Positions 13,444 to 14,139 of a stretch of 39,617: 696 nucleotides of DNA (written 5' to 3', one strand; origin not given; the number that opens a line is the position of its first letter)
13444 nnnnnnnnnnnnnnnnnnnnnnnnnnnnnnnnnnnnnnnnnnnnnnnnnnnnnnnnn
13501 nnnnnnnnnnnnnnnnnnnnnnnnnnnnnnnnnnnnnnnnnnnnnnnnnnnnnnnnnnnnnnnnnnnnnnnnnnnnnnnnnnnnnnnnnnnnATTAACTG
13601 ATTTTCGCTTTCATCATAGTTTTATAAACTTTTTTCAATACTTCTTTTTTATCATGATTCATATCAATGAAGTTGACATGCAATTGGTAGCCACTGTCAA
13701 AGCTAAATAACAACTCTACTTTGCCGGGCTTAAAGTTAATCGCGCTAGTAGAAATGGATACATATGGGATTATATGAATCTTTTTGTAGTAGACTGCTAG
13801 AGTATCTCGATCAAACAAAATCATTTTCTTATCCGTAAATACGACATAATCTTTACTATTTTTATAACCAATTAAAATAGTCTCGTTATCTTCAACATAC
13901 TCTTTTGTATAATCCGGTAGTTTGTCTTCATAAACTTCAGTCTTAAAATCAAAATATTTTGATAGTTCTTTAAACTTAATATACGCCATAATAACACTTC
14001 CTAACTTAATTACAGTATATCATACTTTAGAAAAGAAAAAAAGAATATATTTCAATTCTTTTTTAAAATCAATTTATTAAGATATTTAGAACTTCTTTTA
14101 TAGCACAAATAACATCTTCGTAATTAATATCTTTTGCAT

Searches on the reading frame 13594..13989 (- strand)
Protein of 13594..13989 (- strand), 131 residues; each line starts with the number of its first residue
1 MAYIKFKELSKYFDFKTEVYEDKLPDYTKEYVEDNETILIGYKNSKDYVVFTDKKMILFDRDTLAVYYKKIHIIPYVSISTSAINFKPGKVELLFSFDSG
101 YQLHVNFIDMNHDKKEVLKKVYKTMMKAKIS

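Call 3: search_protein_families(library=pfam, proteins=[window:13594-13989:-], max_evalue=1)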
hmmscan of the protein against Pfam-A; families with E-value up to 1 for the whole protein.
window:13594-13989:- (131 aa): 1 family
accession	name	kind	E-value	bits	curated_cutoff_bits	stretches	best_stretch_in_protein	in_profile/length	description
PF08000.17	bPH_1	-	1.8e-11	44.5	27.7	1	18-127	12-120/122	Bacterial PH domain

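Call 4: search_protein_families(library=padloc, proteins=[window:13594-13989:-], max_evalue=1)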
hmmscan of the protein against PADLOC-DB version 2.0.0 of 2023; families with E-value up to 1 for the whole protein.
window:13594-13989:- (131 aa): 0 families

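Call 5: search_protein_families(library=ncbifam, proteins=[window:13594-13989:-], max_evalue=1)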
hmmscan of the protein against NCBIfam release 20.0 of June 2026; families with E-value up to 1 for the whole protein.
window:13594-13989:- (131 aa): 0 families

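Call 15: find_homologous_proteins(query=window:13594-13989:-, max_evalue=0.001)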
Query window:13594-13989:- (131 aa): 1198 proteins with E <= 0.001 among 1208 candidates; the best 120 are listed.
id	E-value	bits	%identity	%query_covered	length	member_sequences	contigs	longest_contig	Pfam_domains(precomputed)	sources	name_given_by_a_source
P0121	1.8e-77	275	100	100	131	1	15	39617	PF08000.18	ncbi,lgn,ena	-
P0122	5.3e-77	274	85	100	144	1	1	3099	PF08000.18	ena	-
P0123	1.8e-75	269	98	99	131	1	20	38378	PF08000.18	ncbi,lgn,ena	-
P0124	2.4e-75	268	98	99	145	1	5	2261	PF08000.18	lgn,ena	-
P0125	3.1e-75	268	98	99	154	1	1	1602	PF08000.18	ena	-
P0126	6.2e-75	267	97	99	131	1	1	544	PF08000.18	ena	-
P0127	6.3e-75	267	97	99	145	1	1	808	PF08000.18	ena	-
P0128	7.1e-75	267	95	100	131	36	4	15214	PF08000.18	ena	-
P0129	1.8e-74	266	95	100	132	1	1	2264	PF08000.18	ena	-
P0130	1.8e-74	266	97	100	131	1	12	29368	PF08000.18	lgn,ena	-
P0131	3.3e-74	265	96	100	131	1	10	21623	PF08000.18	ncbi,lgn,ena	-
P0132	5.1e-74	264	97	99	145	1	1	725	PF08000.18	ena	-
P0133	6.1e-74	264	95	99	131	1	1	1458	PF08000.18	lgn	-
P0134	7.8e-74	264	94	100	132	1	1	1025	PF08000.18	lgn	-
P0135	9.6e-74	263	94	100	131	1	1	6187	PF08000.18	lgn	-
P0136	1.0e-73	263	95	100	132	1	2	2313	PF08000.18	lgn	-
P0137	1.4e-73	263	95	100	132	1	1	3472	PF08000.18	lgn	-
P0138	1.9e-73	262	94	100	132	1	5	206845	PF08000.18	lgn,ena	-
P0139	2.0e-73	262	95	100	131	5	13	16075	PF08000.18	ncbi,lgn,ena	-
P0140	3.0e-73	262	93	100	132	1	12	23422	PF08000.18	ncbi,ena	-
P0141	3.7e-73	261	94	100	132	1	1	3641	PF08000.18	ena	-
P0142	4.8e-73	261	92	100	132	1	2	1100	PF08000.18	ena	-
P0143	6.5e-73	261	93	100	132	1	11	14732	PF08000.18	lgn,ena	-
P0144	4.5e-72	258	92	100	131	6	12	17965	PF08000.18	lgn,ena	-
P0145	7.3e-72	257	91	99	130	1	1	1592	PF08000.18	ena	-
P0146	1.2e-70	253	92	99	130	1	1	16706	PF08000.18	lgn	-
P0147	2.6e-70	252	92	100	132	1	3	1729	PF08000.18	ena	-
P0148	3.0e-70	252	92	100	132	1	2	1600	PF08000.18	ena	-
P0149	3.8e-70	252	92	100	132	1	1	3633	PF08000.18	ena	-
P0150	5.0e-70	251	91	99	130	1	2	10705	PF08000.18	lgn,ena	-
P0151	6.8e-70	251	90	99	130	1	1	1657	PF14470.13,PF08000.18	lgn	-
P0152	6.9e-70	251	91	100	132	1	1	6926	PF08000.18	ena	-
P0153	7.6e-70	251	91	100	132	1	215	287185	PF08000.18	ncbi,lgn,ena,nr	ncbi:MAG TPA: PH domain-containing protein [Candidatus Caccenecus avistercoris]|nr:PH domain-contain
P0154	8.9e-70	250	91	100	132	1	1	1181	PF08000.18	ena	-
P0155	9.2e-70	250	90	100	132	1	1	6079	PF08000.18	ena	-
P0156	1.3e-69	250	90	100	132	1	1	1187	PF08000.18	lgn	-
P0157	1.4e-69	250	90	100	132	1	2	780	PF08000.18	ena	-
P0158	2.3e-69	249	89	100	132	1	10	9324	PF08000.18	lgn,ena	-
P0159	2.7e-69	249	88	99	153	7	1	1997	PF08000.18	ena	-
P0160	4.7e-69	248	87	100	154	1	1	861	PF08000.18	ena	-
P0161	5.1e-69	248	92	100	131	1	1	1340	PF08000.18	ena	-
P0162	5.4e-69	248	90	100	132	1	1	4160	PF08000.18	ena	-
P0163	5.7e-69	248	90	100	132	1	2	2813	PF08000.18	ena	-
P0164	7.1e-69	248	90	100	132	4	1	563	PF08000.18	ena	-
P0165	9.8e-69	247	89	100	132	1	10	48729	PF08000.18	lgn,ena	-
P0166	1.7e-68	246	89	100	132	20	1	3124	PF08000.18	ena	-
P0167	1.9e-68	246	88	99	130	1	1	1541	PF08000.18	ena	-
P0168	2.0e-68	246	88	99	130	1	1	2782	PF14470.13,PF08000.18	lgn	-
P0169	2.0e-68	246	91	99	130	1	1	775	PF08000.18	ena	-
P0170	2.2e-68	246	89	99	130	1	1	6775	PF08000.18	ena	-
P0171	2.7e-68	246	88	100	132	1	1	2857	PF08000.18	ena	-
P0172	3.1e-68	246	88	99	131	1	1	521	PF08000.18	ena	-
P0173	3.6e-68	245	89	100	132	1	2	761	PF08000.18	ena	-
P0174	4.5e-68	245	89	99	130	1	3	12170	PF08000.18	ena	-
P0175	4.9e-68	245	89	99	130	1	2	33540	PF08000.18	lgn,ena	-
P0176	7.3e-68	244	88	99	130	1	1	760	PF08000.18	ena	-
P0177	9.7e-68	244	88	99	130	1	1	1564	PF08000.18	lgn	-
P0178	1.2e-67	244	88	99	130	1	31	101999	PF08000.18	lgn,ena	-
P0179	1.2e-67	244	88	99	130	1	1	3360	PF08000.18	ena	-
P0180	1.3e-67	243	88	99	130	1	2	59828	PF08000.18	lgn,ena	-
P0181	1.6e-67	243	88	99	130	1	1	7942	PF08000.18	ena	-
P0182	1.7e-67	243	88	99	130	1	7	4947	PF08000.18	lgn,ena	-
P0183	1.9e-67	243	88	99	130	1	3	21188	PF08000.18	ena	-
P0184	2.1e-67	243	88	99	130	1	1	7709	PF08000.18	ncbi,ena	-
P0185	2.1e-67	243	88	99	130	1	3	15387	PF08000.18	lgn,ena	-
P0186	2.3e-67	243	88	99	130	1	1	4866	PF08000.18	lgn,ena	-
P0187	2.5e-67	243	88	99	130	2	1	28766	PF08000.18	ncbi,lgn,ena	ncbi:MAG: PH domain-containing protein [Bacilli bacterium]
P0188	3.0e-67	242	87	100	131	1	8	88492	PF08000.18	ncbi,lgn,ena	-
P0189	3.4e-67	242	88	99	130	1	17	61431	PF08000.18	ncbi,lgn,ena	-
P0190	3.6e-67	242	88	99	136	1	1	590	PF08000.18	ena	-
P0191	3.6e-67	242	87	99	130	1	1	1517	PF08000.18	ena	-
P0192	4.1e-67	242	88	99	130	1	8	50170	PF08000.18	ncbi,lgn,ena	-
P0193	4.4e-67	242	88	99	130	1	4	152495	PF08000.18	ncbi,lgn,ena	-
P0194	4.6e-67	242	88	99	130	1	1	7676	PF08000.18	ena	-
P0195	4.8e-67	242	88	99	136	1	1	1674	PF08000.18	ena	-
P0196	4.9e-67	242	88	99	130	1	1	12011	PF08000.18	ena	-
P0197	5.4e-67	241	88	99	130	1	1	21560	PF08000.18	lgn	-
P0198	5.4e-67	241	84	100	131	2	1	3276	PF08000.18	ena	-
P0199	6.0e-67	241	87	99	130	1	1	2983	PF08000.18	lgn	-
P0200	6.1e-67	241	88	99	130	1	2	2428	PF08000.18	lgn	-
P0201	6.5e-67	241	87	99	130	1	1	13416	PF08000.18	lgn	-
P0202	6.9e-67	241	87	99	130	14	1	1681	PF08000.18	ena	-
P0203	9.8e-67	241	87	99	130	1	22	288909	PF08000.18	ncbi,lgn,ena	-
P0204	1.2e-66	240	87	99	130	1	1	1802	PF08000.18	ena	-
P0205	1.2e-66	240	88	99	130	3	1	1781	PF08000.18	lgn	-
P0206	1.4e-66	240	86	99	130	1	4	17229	PF08000.18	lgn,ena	-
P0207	1.4e-66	240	87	99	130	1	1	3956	PF08000.18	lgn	-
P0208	1.7e-66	240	86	99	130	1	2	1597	PF08000.18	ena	-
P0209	1.9e-66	240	87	99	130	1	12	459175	PF08000.18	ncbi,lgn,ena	-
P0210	1.9e-66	240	87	98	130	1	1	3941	PF08000.18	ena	-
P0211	2.0e-66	240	84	99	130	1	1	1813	PF08000.18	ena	-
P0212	3.2e-66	239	88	99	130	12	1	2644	PF08000.18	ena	-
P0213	3.2e-66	239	87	99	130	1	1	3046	PF08000.18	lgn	-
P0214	3.5e-66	239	86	100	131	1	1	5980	PF08000.18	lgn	-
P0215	4.2e-66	239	86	99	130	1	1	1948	PF08000.18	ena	-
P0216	4.3e-66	239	86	99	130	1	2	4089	PF08000.18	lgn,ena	-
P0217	4.8e-66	238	86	99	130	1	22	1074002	PF08000.18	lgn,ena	-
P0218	4.9e-66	238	85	100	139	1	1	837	PF08000.18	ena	-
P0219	5.2e-66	238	87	100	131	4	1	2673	PF08000.18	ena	-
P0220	5.6e-66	238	86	99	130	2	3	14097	PF08000.18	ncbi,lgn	-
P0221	5.8e-66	238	85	100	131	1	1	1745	PF08000.18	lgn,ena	-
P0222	6.0e-66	238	85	99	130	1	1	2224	PF08000.18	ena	-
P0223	6.6e-66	238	85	99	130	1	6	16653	PF08000.18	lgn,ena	-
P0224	7.7e-66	238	86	99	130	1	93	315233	PF08000.18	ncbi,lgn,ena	-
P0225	7.8e-66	238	86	99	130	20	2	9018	PF08000.18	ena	-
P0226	8.1e-66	238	86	99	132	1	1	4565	PF08000.18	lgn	-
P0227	9.1e-66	238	85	100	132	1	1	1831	PF08000.18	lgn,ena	-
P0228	1.1e-65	237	85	99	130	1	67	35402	PF08000.18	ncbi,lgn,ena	-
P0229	1.2e-65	237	85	99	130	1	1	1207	PF08000.18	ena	-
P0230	1.4e-65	237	85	99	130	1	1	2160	PF08000.18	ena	-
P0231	1.4e-65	237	85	99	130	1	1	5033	PF08000.18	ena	-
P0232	1.5e-65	237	86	99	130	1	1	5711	PF08000.18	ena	-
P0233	1.7e-65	237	86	100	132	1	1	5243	PF08000.18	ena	-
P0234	1.9e-65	236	85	99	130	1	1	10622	PF08000.18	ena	-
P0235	1.9e-65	236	85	99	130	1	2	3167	PF08000.18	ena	-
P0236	2.0e-65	236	85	99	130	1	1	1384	PF08000.18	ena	-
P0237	2.0e-65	236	86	100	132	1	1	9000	PF08000.18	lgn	-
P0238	2.7e-65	236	85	99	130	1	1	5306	PF08000.18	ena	-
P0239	3.0e-65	236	85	99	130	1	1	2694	PF08000.18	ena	-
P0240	4.0e-65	235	85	100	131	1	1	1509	PF08000.18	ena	-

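Call 18: find_encoding_contigs(protein=P0153, flank=6000, max_places=5)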
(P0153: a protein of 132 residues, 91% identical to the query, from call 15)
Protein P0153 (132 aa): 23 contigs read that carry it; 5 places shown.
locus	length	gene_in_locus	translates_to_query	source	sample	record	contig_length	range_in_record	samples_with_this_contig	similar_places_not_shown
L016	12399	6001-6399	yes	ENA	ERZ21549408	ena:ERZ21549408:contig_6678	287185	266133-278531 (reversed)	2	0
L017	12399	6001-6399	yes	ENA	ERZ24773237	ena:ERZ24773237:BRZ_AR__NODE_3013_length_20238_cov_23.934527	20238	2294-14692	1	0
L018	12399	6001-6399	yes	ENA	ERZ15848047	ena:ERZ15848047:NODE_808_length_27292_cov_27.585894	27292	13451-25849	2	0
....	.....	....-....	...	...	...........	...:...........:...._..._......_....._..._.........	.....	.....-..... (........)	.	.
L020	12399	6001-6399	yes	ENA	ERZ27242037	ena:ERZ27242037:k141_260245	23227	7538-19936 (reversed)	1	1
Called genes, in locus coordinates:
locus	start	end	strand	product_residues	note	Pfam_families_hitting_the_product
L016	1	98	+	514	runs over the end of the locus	-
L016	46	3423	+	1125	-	PF12245:Big_3_2 (faint)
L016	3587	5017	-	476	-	PF13610:DDE_Tnp_IS240, PF13683:rve_3 (faint)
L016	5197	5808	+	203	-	-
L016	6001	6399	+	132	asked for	PF08000:bPH_1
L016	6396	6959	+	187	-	-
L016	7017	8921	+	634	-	PF03717:PBP_dimer, PF00905:Transpeptidase, PF03793:PASTA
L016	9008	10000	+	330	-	PF10555:MraY_sig1 (weak), PF00953:Glycos_transf_4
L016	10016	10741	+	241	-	PF01541:GIY-YIG (faint)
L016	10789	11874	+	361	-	PF01098:FTSW_RODA_SPOVE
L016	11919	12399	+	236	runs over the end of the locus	PF09479:Flg_new, PF18998:Flg_new_2 (faint), PF09479:Flg_new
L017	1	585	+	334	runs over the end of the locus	PF02810:SEC-C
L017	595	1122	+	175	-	PF10502:Peptidase_S26, PF00717:Peptidase_S24 (weak)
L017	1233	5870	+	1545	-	PF06832:BiPBP_C (faint)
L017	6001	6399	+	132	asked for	PF08000:bPH_1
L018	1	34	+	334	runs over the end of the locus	PF02810:SEC-C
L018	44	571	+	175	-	PF10502:Peptidase_S26, PF00717:Peptidase_S24 (weak)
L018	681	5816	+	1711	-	PF06832:BiPBP_C (faint), PF12245:Big_3_2 (faint), PF19077:Big_13 (faint)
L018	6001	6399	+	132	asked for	PF08000:bPH_1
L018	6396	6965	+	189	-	-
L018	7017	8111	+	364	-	PF03717:PBP_dimer, PF00905:Transpeptidase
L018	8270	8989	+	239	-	PF18899:DUF5655 (weak)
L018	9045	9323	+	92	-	-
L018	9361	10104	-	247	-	-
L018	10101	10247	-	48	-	-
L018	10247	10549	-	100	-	-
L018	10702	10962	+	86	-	PF13560:HTH_31, PF12844:HTH_19 (weak), PF01381:HTH_3, PF13413:HTH_25 (faint), PF13443:HTH_26 (weak)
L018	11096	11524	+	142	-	PF08279:HTH_11 (faint), PF12844:HTH_19, PF13560:HTH_31 (weak), PF01381:HTH_3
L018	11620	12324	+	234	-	PF02517:Rce1-like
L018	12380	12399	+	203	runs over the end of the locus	PF01381:HTH_3, PF12844:HTH_19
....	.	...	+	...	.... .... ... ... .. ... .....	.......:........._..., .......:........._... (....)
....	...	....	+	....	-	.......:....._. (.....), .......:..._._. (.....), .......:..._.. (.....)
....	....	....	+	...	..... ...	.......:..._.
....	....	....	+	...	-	-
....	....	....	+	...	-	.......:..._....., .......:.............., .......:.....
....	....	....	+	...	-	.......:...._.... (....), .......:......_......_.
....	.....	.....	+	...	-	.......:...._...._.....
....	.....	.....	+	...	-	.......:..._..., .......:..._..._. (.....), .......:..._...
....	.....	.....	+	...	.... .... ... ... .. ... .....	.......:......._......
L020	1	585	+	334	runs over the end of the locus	PF02810:SEC-C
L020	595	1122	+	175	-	PF10502:Peptidase_S26, PF00717:Peptidase_S24 (weak)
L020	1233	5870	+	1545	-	PF06832:BiPBP_C (faint)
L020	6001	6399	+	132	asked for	PF08000:bPH_1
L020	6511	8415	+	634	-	PF03717:PBP_dimer, PF00905:Transpeptidase, PF03793:PASTA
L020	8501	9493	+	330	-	PF10555:MraY_sig1 (weak), PF00953:Glycos_transf_4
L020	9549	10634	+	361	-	PF01098:FTSW_RODA_SPOVE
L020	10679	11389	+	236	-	PF09479:Flg_new, PF18998:Flg_new_2 (faint), PF09479:Flg_new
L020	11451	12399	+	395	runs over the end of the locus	PF00871:Acetate_kinase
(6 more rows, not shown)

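Call 19: find_encoding_contigs(protein=P0123, flank=6000, max_places=5)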
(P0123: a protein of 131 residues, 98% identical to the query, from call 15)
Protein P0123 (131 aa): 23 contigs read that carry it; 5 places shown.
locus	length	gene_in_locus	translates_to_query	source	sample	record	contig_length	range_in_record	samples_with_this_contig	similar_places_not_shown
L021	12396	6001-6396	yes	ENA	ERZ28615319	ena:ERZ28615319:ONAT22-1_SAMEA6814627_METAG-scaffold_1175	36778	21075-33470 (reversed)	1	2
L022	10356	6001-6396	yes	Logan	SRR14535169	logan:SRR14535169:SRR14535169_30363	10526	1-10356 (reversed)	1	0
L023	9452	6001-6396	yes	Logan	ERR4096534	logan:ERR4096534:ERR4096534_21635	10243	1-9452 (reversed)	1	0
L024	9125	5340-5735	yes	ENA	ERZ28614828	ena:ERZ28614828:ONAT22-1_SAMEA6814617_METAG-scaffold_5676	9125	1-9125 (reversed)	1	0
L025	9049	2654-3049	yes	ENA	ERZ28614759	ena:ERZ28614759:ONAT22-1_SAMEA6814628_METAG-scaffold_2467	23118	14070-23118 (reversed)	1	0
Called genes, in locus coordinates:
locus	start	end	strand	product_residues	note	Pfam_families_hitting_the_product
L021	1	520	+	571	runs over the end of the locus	PF06160:EzrA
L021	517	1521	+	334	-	PF02810:SEC-C (weak)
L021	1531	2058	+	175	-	PF10502:Peptidase_S26, PF00717:Peptidase_S24 (faint)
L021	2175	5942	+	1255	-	-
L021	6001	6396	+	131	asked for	PF08000:bPH_1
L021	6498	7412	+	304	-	-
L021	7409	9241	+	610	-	-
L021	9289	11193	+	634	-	PF03717:PBP_dimer, PF00905:Transpeptidase, PF03793:PASTA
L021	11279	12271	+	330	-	PF10555:MraY_sig1 (weak), PF00953:Glycos_transf_4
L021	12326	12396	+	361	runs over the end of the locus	PF01098:FTSW_RODA_SPOVE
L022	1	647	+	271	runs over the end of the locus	?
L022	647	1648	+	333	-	PF02810:SEC-C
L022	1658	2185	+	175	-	PF10502:Peptidase_S26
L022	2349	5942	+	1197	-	-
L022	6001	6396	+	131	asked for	PF08000:bPH_1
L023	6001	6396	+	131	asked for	PF08000:bPH_1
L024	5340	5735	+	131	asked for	PF08000:bPH_1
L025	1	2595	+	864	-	?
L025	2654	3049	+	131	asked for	PF08000:bPH_1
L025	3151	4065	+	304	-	-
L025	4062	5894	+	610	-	-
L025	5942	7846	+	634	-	PF03717:PBP_dimer, PF00905:Transpeptidase, PF03793:PASTA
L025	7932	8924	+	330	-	PF10555:MraY_sig1 (weak), PF00953:Glycos_transf_4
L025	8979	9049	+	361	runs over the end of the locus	PF01098:FTSW_RODA_SPOVE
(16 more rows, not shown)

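Call 30: search_protein_families(library=padloc, proteins=[L021:6498-7412:+, L021:7409-9241:+, L016:5197-5808:+, L018:8270-8989:+, L018:9361-10104:-], max_evalue=0.01)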
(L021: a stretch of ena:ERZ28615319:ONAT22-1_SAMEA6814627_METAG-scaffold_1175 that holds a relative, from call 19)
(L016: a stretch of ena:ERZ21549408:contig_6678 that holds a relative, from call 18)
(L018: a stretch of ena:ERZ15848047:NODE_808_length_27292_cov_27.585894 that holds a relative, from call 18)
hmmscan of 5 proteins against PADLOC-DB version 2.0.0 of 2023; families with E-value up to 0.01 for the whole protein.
L021:6498-7412:+ (304 aa): 1 family
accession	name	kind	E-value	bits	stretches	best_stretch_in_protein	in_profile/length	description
PDLC03894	NsnC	-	4.6e-05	21.1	1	189-256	221-283/294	-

L021:7409-9241:+ (610 aa): 0 families

L016:5197-5808:+ (203 aa): 0 families

L018:8270-8989:+ (239 aa): 1 family
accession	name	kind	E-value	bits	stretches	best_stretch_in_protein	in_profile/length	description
PDLC04946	PDC-S18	-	2.8e-05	21.3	1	7-76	207-278/365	-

L018:9361-10104:- (247 aa): 0 families

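Call 31: search_protein_families(library=pfam, proteins=[L021:6498-7412:+, L021:7409-9241:+, L016:5197-5808:+, L018:8270-8989:+, L018:9361-10104:-], max_evalue=0.1)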
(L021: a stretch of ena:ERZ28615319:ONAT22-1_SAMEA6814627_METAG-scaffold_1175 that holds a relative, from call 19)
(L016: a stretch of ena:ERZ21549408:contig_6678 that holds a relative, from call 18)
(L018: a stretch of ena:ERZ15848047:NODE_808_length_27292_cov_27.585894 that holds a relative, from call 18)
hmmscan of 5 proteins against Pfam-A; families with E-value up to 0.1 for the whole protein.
L021:6498-7412:+ (304 aa): 2 families
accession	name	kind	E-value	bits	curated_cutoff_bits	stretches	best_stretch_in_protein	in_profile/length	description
PF20637.2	ATG5_HBR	-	0.02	15.1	21.3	0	242-264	29-51/59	Autophagy protein ATG5, alpha-helical bundle region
PF05973.20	Gp49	-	0.033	14.7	23.9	1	208-255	33-82/90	Phage derived protein Gp49-like (DUF891)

L021:7409-9241:+ (610 aa): 1 family
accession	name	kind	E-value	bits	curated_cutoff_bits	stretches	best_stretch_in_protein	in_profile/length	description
PF02180.22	BH4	-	0.081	13.1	20.5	0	268-280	1-13/26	Bcl-2 homology region 4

L016:5197-5808:+ (203 aa): 2 families
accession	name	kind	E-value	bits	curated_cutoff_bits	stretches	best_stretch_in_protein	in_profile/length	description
PF12508.14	Transposon_TraM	-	0.0014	19.7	25.1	0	111-146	65-101/145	Conjugative transposon, TraM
PF23061.1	CUB_M02D8_5_2nd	-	0.031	15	30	0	15-58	30-74/114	M02D8_5-like, second CUB domain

L018:8270-8989:+ (239 aa): 1 family
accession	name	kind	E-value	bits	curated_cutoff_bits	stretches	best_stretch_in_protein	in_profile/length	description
PF18899.5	DUF5655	-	9.7e-10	38.9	24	1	130-223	15-109/109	Domain of unknown function (DUF5655)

L018:9361-10104:- (247 aa): 0 families

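Call 39: find_encoding_contigs(protein=P0217, flank=5000, max_places=4)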
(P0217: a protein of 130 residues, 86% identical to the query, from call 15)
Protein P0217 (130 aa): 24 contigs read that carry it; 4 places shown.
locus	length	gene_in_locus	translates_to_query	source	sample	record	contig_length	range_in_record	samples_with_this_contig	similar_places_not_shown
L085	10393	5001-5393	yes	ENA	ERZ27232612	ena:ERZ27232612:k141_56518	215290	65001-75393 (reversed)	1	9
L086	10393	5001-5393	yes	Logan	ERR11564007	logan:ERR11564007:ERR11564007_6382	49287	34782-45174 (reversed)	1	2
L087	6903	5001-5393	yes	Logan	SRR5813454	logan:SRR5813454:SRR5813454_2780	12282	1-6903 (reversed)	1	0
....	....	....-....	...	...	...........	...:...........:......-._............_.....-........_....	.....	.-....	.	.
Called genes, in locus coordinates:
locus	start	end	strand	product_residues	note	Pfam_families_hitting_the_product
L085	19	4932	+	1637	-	-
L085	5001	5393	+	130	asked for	PF08000:bPH_1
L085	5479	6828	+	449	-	PF09479:Flg_new (weak)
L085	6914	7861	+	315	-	-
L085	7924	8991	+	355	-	PF01381:HTH_3, PF04545:Sigma70_r4 (faint), PF12844:HTH_19, PF13443:HTH_26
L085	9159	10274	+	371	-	PF01381:HTH_3, PF12844:HTH_19 (weak), PF13560:HTH_31 (faint)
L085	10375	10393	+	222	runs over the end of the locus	-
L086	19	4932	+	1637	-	-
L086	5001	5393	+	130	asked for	PF08000:bPH_1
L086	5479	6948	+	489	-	-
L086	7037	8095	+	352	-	-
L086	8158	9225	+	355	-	PF01381:HTH_3, PF04545:Sigma70_r4 (faint), PF12844:HTH_19, PF13443:HTH_26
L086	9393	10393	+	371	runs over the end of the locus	PF01381:HTH_3, PF12844:HTH_19 (weak), PF13560:HTH_31 (faint)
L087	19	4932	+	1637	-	-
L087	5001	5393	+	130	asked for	PF08000:bPH_1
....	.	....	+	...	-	?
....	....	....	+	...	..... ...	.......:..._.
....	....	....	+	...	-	-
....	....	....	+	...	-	-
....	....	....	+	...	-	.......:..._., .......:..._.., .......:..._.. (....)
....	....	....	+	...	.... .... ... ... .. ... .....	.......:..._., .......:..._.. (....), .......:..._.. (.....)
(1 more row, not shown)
